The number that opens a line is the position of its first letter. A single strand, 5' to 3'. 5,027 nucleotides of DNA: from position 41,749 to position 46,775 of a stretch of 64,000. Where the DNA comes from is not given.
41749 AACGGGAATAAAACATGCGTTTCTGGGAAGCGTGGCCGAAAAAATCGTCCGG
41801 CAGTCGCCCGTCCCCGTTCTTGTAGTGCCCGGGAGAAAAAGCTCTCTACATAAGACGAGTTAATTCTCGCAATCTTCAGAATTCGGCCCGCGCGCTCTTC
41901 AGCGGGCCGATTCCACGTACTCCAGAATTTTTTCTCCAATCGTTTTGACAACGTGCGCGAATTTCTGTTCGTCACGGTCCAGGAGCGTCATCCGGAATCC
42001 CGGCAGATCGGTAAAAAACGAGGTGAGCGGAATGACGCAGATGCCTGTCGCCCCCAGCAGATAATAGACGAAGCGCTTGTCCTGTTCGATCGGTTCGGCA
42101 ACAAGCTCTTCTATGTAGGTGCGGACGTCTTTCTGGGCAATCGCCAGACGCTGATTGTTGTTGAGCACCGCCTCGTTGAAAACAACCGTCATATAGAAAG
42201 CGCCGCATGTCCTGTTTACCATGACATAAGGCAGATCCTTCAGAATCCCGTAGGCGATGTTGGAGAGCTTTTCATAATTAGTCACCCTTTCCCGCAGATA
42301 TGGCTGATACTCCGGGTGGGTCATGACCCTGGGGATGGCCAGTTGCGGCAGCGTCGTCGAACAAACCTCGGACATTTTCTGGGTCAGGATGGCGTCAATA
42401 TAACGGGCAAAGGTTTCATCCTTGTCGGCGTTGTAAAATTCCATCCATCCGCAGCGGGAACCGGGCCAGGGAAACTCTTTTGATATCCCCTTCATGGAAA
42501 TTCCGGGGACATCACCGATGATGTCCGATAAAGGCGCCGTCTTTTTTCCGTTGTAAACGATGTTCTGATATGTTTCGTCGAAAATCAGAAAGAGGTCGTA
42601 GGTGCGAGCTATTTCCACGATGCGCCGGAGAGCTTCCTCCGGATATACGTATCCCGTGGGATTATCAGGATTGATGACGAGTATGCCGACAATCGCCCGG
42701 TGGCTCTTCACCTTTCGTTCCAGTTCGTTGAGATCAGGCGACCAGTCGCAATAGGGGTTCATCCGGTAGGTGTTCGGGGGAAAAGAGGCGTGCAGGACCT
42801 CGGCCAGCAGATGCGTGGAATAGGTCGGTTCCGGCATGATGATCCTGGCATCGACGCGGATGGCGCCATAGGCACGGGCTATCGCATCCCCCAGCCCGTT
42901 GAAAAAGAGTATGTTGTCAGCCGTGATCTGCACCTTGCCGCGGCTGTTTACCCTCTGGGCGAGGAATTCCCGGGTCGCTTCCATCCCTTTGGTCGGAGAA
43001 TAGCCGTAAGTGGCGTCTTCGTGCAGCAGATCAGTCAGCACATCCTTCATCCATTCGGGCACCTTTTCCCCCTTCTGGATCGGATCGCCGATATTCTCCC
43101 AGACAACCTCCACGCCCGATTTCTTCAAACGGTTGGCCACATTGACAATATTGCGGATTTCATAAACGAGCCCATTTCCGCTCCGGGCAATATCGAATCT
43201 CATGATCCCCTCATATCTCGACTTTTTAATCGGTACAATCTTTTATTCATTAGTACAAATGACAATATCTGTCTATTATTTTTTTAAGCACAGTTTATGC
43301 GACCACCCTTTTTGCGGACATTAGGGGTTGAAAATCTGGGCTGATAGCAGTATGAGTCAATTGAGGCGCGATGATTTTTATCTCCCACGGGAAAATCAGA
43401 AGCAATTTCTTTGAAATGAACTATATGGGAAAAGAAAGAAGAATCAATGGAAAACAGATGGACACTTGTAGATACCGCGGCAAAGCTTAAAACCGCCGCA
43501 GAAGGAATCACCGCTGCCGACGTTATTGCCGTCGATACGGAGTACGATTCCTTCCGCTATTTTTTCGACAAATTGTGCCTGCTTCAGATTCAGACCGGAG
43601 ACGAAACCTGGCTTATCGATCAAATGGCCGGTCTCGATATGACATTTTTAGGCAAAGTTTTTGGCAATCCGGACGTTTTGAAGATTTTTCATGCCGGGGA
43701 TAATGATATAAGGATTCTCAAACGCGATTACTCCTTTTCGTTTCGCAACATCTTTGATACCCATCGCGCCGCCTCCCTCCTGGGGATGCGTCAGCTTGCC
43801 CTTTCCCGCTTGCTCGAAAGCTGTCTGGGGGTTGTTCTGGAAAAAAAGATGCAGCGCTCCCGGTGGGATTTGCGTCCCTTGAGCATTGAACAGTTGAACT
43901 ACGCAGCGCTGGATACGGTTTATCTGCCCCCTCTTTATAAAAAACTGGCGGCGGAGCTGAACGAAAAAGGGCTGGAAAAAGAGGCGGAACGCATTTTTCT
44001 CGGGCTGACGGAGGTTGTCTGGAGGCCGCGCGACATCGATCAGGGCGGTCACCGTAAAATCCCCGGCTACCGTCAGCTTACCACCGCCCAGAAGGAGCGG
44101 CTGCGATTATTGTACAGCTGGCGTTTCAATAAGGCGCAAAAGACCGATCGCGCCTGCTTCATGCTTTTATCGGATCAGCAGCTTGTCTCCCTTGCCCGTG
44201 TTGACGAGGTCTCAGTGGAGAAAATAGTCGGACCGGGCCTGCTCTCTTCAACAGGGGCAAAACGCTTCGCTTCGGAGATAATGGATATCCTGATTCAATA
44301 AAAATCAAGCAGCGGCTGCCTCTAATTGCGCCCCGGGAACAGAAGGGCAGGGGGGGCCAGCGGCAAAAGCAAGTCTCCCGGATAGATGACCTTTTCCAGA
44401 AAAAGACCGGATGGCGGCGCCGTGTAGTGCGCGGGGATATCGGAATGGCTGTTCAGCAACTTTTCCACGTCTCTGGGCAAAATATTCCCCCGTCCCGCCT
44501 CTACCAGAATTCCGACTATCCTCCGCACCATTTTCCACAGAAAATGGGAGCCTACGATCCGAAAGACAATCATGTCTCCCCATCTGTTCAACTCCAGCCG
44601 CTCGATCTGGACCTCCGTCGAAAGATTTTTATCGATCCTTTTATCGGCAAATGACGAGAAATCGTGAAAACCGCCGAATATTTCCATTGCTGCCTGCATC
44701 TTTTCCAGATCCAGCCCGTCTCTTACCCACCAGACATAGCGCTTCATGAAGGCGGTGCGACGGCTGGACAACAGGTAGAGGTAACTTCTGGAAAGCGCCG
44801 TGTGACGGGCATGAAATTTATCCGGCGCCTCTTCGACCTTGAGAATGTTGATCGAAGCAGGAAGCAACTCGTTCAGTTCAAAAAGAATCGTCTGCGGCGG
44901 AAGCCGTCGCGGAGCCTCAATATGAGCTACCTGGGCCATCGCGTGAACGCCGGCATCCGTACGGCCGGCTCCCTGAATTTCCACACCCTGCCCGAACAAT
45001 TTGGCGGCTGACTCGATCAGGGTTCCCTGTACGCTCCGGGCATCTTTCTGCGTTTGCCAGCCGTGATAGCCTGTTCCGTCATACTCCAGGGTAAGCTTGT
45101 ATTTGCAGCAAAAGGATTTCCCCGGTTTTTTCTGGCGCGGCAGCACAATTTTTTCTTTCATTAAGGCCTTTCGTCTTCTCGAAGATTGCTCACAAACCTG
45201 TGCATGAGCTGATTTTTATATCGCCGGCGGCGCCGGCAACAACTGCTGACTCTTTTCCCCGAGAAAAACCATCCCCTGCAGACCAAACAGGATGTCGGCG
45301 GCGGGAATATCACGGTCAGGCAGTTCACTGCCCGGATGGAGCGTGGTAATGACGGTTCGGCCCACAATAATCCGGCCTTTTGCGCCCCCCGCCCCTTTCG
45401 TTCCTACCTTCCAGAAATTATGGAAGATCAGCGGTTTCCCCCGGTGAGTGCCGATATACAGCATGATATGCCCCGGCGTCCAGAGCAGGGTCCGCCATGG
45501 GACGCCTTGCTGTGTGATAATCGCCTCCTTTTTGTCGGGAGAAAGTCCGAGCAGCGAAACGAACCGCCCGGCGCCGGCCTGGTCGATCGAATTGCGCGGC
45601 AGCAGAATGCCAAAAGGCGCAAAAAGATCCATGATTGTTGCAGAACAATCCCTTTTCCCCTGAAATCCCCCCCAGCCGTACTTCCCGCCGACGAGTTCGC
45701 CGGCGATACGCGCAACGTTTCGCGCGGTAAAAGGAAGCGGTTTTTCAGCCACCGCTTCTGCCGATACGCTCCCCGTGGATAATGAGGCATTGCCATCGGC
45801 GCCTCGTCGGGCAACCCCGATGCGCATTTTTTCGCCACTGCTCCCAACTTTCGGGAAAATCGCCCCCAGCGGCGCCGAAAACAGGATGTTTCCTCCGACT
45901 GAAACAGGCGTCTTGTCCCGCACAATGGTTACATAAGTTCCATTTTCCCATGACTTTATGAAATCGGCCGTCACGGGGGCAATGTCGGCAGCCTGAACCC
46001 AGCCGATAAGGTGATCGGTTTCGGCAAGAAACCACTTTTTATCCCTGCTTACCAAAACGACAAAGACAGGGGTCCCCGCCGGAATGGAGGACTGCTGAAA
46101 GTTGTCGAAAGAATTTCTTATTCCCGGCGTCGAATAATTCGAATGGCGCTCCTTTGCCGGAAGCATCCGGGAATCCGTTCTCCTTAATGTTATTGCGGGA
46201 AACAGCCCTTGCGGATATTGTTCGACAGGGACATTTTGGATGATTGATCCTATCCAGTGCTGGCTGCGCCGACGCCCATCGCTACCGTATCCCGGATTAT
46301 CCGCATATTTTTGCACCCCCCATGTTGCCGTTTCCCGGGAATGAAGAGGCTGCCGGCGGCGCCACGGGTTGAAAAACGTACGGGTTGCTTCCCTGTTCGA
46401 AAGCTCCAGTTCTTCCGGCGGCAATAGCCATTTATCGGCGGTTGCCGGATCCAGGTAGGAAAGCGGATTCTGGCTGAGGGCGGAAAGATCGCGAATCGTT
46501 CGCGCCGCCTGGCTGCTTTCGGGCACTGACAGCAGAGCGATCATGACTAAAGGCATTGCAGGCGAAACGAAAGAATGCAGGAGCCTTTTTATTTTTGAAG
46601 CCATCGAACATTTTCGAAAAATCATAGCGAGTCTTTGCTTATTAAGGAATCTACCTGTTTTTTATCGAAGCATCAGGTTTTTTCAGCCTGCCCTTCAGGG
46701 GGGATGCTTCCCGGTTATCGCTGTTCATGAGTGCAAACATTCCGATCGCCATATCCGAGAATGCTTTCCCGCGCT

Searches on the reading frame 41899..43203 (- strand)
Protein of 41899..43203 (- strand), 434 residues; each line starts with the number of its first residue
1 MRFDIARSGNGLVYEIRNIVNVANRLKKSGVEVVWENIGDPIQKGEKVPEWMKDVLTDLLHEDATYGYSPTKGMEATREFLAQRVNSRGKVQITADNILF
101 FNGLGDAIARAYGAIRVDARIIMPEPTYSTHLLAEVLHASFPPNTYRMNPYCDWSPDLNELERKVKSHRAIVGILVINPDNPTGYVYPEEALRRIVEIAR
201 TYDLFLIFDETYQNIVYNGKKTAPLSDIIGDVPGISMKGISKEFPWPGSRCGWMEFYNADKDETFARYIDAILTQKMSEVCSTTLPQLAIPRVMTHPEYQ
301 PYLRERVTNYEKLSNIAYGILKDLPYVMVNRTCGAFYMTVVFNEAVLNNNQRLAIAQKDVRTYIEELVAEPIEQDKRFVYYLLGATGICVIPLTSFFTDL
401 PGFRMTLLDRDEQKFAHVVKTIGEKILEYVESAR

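Call 48: search_protein_families(library=pfam, proteins=[window:41899-43203:-], max_evalue=0.00001)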
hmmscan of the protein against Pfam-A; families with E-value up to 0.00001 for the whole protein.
window:41899-43203:- (434 aa): 1 family
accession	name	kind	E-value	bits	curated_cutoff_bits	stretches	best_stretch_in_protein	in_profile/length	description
PF00155.27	Aminotran_1_2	-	1.2e-36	127.2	19.7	1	43-420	13-359/361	Aminotransferase class I and II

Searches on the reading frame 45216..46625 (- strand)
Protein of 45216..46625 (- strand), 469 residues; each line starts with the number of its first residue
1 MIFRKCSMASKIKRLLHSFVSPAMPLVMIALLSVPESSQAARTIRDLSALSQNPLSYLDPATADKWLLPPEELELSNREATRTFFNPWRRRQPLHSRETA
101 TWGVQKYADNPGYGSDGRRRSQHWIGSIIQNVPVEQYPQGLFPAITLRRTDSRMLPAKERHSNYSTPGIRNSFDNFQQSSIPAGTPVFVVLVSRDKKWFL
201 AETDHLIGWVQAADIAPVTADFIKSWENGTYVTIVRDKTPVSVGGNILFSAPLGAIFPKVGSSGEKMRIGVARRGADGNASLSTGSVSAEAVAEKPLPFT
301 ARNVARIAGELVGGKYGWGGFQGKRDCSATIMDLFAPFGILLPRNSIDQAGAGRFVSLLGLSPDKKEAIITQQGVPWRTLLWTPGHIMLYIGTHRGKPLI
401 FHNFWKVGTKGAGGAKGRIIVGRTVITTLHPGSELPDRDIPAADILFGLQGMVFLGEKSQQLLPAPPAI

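Call 49: search_protein_families(library=pfam, proteins=[window:45216-46625:-], max_evalue=0.00001)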
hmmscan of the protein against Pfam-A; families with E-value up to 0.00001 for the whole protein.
window:45216-46625:- (469 aa): 4 families
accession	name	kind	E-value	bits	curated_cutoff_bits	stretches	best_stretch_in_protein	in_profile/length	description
PF12912.12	N_NLPC_P60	-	1.4e-17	64.3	25.4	1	35-137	22-118/118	NLPC_P60 stabilising domain, N term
PF12913.13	SH3_6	-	5.6e-13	48.7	27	1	166-211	8-53/53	SH3 domain (SH3b1 type)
PF12914.13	SH3_7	-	1.5e-09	38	21.3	1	221-262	3-45/47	SH3 domain of SH3b2 type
PF00877.26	NLPC_P60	-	6.4e-06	26.5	23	0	313-393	1-74/105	NlpC/P60 family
